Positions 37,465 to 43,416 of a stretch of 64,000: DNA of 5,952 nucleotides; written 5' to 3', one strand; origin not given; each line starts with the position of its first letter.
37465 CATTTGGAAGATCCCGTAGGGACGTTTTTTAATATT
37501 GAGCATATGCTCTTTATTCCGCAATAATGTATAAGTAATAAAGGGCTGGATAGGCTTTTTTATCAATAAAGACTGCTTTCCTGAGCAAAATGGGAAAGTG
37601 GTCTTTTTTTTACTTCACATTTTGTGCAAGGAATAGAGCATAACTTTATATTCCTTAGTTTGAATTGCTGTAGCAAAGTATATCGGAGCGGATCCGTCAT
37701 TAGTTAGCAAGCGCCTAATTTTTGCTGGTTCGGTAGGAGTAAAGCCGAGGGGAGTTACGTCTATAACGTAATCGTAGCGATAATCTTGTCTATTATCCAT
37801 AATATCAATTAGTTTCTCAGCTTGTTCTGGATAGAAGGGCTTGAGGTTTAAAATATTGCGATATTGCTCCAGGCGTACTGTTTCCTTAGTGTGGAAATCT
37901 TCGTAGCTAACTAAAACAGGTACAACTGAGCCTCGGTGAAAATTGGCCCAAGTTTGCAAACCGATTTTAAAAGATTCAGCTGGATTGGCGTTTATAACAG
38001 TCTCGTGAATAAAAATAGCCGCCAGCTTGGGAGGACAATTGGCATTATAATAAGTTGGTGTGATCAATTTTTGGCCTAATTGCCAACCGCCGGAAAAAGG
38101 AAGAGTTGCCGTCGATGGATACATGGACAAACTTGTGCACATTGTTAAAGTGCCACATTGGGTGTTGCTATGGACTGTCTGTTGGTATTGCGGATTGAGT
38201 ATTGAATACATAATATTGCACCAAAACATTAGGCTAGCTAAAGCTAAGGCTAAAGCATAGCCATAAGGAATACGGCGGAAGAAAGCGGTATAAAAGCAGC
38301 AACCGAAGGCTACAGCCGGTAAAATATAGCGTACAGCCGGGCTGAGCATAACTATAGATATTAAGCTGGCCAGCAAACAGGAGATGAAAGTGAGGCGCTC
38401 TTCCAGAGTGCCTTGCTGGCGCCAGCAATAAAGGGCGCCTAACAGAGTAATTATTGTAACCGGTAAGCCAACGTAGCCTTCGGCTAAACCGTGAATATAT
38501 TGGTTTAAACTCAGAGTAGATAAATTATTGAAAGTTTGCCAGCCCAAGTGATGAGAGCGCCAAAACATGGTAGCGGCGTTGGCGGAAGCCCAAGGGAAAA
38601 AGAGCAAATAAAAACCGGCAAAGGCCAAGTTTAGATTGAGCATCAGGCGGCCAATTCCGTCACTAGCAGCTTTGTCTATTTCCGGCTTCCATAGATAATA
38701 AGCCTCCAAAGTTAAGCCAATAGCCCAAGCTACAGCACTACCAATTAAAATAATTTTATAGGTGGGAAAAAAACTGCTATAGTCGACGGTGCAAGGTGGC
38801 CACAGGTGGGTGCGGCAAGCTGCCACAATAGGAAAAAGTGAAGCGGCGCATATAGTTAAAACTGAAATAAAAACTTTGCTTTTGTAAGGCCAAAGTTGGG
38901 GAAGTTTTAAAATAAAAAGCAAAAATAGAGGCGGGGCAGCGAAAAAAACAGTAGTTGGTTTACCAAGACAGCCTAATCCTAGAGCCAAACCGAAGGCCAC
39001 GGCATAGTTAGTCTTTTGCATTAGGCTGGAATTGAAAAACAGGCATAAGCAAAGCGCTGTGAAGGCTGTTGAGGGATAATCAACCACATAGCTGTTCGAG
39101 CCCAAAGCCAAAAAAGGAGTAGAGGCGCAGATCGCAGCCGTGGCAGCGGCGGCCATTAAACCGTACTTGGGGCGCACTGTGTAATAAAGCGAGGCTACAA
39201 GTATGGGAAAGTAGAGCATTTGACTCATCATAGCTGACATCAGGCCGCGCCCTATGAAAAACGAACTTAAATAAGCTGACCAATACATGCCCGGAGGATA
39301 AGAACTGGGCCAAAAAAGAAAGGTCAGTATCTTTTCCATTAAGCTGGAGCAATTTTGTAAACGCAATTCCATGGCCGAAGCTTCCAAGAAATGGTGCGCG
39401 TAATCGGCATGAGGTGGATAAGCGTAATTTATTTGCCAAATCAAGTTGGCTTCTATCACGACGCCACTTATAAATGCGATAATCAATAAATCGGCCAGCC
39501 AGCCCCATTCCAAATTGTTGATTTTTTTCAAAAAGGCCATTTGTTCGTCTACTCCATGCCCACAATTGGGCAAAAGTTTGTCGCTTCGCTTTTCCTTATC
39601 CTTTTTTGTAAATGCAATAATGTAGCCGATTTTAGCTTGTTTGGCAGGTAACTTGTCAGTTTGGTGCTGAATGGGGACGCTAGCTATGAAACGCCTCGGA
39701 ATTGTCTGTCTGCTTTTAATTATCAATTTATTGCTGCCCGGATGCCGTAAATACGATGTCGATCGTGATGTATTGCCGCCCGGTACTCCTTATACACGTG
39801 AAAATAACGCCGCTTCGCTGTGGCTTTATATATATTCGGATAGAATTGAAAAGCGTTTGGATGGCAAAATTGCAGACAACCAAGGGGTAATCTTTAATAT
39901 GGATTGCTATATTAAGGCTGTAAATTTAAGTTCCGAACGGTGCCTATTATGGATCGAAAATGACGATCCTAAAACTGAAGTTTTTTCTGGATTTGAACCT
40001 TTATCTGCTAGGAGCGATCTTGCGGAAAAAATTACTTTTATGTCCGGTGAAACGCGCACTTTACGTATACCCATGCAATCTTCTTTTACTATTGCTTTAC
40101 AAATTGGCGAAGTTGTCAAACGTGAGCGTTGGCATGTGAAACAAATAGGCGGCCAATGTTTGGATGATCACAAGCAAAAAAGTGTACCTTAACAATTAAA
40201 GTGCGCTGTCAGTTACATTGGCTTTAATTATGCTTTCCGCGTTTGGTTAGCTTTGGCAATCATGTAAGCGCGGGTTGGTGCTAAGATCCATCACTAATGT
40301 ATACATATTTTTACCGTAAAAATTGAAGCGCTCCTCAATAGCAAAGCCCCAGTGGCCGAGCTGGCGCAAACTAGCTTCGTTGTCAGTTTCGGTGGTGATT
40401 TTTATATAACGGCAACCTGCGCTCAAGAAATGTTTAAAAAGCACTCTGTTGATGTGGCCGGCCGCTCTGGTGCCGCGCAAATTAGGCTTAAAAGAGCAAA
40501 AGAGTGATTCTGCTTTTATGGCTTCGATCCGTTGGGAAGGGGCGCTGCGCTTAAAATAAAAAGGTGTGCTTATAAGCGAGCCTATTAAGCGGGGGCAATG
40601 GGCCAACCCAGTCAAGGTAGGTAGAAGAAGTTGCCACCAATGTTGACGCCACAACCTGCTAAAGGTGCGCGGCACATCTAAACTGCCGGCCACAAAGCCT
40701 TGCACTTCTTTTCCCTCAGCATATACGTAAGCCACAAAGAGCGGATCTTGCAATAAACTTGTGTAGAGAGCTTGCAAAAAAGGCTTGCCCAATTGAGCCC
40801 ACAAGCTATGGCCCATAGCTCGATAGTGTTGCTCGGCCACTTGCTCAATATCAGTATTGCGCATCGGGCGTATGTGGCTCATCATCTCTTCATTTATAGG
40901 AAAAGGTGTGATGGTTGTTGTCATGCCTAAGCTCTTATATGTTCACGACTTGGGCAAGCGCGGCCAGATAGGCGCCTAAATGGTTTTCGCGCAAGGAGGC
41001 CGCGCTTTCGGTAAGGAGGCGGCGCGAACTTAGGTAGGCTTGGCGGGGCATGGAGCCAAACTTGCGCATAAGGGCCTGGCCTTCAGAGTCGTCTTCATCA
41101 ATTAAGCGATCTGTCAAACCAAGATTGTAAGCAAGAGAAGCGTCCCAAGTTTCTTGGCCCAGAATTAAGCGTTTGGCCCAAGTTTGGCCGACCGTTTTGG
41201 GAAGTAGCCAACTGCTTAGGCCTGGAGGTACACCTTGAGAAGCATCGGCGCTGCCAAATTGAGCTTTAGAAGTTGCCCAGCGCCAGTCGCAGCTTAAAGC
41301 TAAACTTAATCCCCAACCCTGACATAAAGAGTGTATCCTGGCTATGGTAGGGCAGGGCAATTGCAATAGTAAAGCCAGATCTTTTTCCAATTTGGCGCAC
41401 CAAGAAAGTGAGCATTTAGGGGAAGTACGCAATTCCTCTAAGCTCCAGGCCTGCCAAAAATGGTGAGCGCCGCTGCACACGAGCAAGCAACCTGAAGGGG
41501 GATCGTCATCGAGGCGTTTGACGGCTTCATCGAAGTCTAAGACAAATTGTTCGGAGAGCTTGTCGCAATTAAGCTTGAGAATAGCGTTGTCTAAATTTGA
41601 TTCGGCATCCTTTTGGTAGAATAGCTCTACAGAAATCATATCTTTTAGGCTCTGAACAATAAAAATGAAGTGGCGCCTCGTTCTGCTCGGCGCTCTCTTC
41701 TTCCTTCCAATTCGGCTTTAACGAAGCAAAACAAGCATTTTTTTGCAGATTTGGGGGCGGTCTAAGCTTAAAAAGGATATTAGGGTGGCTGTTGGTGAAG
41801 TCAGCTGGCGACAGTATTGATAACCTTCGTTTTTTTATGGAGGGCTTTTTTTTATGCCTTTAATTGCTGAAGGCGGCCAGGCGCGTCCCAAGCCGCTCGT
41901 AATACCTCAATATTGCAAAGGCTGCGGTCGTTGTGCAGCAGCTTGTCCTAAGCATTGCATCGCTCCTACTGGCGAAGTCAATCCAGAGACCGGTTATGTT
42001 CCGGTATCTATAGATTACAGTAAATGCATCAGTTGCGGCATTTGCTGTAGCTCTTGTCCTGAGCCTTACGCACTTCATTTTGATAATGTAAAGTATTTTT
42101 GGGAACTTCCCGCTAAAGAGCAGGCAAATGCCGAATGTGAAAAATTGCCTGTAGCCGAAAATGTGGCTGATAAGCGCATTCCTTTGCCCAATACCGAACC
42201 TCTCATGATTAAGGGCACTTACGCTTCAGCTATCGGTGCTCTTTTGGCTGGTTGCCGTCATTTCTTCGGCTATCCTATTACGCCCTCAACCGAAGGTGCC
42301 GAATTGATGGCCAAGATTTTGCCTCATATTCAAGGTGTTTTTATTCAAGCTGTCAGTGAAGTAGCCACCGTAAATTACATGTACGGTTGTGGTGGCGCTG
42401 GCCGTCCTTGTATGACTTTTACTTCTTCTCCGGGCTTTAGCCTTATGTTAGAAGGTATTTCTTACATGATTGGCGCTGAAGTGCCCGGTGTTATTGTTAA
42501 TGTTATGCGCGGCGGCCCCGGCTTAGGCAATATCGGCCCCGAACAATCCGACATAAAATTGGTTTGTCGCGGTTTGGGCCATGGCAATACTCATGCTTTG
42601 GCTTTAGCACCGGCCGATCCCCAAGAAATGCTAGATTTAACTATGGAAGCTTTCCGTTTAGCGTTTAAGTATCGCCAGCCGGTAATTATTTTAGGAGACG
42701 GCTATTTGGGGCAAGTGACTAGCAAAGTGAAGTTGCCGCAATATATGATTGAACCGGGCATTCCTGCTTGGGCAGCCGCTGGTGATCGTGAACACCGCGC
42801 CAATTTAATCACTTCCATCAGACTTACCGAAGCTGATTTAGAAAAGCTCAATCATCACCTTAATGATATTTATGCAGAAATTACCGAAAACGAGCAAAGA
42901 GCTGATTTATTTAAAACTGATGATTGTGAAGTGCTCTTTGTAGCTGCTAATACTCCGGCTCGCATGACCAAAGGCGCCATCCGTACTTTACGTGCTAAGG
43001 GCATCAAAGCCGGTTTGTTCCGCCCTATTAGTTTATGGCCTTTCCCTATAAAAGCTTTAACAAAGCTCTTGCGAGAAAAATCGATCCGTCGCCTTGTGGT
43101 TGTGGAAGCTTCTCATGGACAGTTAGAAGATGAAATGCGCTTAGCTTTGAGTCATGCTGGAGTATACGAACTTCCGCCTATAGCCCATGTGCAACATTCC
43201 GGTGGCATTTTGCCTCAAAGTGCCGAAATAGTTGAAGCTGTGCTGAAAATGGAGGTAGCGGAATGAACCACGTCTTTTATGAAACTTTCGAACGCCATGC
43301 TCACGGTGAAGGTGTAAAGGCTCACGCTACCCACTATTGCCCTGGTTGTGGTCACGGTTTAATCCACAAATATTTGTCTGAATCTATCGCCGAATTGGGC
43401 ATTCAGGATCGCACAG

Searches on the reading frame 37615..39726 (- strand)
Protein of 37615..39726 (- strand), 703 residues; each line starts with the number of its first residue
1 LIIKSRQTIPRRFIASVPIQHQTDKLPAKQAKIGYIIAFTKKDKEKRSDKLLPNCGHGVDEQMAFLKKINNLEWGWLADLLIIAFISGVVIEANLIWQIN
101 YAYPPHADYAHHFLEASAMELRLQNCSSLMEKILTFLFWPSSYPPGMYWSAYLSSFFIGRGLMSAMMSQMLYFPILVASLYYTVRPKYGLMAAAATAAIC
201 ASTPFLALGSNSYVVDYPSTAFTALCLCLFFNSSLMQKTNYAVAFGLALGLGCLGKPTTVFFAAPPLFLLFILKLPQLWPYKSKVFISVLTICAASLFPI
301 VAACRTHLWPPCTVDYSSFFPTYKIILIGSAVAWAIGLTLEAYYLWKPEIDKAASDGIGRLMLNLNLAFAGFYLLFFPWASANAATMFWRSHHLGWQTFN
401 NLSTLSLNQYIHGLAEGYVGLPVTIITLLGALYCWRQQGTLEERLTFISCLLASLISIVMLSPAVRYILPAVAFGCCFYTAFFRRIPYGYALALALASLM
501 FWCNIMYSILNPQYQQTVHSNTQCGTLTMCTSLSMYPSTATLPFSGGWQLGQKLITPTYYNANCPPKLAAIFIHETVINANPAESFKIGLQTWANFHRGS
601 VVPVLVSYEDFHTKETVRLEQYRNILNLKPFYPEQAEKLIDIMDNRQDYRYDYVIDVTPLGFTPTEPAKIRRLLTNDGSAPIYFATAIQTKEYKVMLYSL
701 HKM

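Call 3: search_protein_families(library=pfam, proteins=[window:37615-39726:-], max_evalue=0.01)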
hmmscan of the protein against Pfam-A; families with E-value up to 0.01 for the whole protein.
window:37615-39726:- (703 aa): 1 family
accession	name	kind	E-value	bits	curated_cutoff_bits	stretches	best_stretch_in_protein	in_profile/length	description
PF13231.12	PMT_2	-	1e-11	45.7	26.1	1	144-300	3-157/160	Dolichyl-phosphate-mannose-protein mannosyltransferase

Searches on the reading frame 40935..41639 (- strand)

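Call 52: search_protein_families(library=pfam, proteins=[window:40935-41639:-], max_evalue=0.00001)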
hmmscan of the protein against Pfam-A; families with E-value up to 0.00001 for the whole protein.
window:40935-41639:- (234 aa): 1 family
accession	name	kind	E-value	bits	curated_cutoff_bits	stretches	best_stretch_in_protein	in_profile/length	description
PF00378.25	ECH_1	-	5.4e-16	59.1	27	1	28-203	20-196/251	Enoyl-CoA hydratase/isomerase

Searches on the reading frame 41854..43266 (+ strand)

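Call 52: search_protein_families(library=pfam, proteins=[window:41854-43266:+], max_evalue=0.00001)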
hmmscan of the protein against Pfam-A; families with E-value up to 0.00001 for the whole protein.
window:41854-43266:+ (470 aa): 6 families
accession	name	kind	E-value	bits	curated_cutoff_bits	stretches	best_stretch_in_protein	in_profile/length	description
PF01855.24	POR_N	-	7.6e-44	150.6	27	1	128-298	2-171/231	Pyruvate flavodoxin/ferredoxin oxidoreductase, thiamine diP-bdg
PF17147.9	PFOR_II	-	3.8e-15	56.5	27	1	359-455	2-98/102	Pyruvate:ferredoxin oxidoreductase core domain II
PF12837.12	Fer4_6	-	6.4e-08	32.6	25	0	51-70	2-21/24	4Fe-4S binding domain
PF12838.12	Fer4_7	-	1.2e-06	29.4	27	1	21-69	2-49/52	4Fe-4S dicluster domain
PF12797.12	Fer4_2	-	3.5e-06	27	24.5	0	12-32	1-21/22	4Fe-4S binding domain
PF00037.32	Fer4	-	3.8e-06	26.9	21.1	0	16-36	3-23/24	4Fe-4S binding domain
